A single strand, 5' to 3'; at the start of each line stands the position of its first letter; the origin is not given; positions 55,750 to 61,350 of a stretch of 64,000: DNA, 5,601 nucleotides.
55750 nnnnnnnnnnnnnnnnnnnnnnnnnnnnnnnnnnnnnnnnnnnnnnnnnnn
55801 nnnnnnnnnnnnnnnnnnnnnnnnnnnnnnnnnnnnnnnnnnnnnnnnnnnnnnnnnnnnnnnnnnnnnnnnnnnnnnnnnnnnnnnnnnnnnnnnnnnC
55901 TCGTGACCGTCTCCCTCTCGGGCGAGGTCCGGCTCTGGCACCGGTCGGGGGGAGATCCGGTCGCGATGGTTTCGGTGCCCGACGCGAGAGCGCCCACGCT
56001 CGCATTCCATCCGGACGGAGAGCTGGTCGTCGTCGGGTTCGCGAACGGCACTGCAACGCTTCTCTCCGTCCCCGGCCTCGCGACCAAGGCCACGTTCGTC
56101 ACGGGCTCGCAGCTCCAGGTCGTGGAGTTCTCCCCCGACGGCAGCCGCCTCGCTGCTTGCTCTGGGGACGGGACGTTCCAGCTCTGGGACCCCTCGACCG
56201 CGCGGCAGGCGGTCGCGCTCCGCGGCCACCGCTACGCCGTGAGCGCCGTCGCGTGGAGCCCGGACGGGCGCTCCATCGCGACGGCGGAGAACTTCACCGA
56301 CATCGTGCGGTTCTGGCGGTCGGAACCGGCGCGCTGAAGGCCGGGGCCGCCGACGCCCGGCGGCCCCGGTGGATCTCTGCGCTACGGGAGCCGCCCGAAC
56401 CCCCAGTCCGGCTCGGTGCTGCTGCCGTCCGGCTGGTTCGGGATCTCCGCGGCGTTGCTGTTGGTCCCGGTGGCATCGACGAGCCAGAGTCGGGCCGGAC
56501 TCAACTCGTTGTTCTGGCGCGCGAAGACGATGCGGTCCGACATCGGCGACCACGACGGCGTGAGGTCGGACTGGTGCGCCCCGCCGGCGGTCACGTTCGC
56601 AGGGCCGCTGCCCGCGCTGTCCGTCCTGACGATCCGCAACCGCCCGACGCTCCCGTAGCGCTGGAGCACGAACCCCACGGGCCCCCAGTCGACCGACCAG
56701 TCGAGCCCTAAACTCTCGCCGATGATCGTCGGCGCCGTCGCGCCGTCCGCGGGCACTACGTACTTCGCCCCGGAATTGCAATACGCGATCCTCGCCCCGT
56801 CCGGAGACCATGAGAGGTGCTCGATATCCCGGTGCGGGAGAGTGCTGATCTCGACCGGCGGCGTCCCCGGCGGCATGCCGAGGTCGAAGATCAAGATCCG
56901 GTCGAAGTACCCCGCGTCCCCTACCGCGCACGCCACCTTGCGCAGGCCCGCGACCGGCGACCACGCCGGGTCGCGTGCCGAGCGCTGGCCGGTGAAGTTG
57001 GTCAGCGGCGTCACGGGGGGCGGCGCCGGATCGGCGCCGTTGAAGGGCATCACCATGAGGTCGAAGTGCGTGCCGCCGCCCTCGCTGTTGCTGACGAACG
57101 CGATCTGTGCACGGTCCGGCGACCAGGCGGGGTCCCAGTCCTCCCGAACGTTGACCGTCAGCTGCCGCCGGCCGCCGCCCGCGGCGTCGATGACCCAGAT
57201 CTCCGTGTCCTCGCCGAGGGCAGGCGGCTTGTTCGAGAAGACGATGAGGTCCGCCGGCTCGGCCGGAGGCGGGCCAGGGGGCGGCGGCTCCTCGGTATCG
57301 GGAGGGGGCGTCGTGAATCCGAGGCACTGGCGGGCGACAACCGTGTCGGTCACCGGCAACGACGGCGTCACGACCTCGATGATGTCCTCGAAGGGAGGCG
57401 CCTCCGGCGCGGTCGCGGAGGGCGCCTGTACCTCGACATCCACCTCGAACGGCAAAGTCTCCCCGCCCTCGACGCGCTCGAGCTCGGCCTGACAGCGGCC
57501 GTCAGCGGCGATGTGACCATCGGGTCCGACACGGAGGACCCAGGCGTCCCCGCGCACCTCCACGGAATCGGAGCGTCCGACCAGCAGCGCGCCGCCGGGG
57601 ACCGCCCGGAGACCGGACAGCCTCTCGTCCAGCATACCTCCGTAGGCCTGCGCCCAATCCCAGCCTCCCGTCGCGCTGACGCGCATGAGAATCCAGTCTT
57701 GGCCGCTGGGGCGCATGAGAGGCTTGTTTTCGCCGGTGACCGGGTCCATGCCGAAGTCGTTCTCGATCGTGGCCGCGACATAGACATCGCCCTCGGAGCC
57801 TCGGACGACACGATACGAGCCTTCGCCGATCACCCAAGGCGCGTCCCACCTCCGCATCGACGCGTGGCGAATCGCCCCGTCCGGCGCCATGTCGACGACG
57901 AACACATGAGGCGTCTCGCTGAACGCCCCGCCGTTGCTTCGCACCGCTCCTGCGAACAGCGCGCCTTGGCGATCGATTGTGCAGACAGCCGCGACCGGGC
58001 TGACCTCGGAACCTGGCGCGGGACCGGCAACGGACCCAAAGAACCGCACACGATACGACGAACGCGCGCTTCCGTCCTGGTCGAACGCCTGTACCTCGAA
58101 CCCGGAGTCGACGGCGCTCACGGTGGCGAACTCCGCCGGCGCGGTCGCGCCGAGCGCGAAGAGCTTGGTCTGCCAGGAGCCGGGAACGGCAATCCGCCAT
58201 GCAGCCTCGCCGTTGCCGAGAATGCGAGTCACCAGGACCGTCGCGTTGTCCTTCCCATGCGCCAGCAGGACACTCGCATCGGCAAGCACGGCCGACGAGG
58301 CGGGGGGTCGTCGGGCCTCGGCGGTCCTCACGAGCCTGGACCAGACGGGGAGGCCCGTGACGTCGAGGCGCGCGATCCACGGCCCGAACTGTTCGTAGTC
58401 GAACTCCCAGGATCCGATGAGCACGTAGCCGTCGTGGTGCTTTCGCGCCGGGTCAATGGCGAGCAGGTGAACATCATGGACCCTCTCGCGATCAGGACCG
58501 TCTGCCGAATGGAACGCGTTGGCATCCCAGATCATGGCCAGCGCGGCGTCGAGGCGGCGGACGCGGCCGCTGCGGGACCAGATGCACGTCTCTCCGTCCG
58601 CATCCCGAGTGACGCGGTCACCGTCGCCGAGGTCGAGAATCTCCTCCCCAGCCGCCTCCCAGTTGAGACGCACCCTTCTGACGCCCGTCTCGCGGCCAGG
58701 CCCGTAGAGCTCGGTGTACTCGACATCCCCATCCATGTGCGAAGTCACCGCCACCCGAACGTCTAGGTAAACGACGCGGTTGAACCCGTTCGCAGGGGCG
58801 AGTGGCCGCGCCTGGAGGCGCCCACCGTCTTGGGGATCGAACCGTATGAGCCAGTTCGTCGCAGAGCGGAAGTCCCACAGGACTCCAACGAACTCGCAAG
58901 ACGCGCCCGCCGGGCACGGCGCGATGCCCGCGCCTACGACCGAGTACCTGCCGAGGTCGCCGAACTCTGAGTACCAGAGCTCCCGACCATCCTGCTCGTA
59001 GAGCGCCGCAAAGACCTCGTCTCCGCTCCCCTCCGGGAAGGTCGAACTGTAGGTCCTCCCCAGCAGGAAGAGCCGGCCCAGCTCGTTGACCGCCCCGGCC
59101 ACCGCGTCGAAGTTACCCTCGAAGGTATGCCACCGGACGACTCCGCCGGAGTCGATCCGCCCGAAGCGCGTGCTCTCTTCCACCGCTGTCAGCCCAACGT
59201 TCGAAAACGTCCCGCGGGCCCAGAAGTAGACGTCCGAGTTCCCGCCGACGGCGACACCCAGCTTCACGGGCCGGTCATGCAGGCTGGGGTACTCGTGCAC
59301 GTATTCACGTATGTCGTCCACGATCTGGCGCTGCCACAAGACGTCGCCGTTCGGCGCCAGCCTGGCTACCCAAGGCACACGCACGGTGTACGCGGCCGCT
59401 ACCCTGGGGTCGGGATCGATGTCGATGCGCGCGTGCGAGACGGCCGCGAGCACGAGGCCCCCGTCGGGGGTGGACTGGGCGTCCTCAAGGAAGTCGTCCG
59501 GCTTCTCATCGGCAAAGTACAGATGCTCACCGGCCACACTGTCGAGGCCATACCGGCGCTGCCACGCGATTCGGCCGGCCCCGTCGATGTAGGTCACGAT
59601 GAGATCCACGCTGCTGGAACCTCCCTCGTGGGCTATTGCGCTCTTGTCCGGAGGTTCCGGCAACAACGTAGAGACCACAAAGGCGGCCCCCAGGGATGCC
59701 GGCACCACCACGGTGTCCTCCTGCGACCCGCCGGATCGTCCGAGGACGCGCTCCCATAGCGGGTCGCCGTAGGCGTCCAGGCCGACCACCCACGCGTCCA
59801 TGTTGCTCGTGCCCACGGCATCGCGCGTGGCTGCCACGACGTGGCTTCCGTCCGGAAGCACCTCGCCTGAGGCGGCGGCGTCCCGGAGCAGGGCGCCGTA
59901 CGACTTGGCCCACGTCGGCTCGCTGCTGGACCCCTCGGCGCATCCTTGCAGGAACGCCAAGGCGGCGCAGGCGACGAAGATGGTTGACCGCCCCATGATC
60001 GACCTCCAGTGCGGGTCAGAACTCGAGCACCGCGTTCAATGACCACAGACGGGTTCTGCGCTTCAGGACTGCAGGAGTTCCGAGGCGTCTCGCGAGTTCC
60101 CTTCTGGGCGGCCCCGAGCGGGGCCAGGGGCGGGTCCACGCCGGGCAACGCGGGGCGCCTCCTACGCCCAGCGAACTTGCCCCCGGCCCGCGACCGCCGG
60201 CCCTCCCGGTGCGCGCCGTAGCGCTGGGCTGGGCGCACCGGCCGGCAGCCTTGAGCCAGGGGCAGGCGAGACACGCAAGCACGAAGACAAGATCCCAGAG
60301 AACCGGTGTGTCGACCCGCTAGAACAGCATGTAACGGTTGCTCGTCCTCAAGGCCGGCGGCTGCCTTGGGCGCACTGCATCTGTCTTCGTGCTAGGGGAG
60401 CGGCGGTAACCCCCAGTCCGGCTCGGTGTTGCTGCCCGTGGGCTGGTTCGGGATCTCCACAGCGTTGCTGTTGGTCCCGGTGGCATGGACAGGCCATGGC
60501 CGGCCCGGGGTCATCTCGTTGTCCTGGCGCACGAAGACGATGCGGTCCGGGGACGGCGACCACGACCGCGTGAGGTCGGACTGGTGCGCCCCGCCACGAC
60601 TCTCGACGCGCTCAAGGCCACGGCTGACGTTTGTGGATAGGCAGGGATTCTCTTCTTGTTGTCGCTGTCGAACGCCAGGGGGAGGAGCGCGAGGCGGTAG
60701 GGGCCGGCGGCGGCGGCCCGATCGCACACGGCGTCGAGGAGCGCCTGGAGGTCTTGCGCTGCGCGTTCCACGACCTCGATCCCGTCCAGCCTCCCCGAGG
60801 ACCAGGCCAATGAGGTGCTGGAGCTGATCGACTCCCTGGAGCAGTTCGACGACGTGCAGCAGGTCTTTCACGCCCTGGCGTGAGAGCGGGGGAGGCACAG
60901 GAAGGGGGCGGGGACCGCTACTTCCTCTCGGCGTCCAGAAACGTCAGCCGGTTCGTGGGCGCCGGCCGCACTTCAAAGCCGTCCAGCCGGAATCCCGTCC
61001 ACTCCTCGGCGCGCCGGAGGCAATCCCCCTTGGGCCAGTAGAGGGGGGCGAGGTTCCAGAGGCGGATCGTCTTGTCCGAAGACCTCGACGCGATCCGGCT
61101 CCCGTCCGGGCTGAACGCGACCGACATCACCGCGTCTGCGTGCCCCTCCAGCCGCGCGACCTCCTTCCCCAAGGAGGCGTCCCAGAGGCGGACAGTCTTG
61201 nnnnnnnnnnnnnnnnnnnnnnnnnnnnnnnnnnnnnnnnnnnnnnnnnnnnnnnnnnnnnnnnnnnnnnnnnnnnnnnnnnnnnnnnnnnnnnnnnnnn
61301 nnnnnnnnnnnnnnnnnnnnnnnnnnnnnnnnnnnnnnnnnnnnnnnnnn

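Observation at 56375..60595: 200-bp direct repeats 4020 bp apart bracketing the body of the propeller-lipoprotein gene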

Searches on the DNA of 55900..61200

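Call 43: search_rna_families(source=window, start=55900, end=61200, threshold=evalue, max_evalue=1)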
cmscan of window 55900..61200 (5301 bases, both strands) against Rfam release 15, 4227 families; matches with E-value up to 1: 0.
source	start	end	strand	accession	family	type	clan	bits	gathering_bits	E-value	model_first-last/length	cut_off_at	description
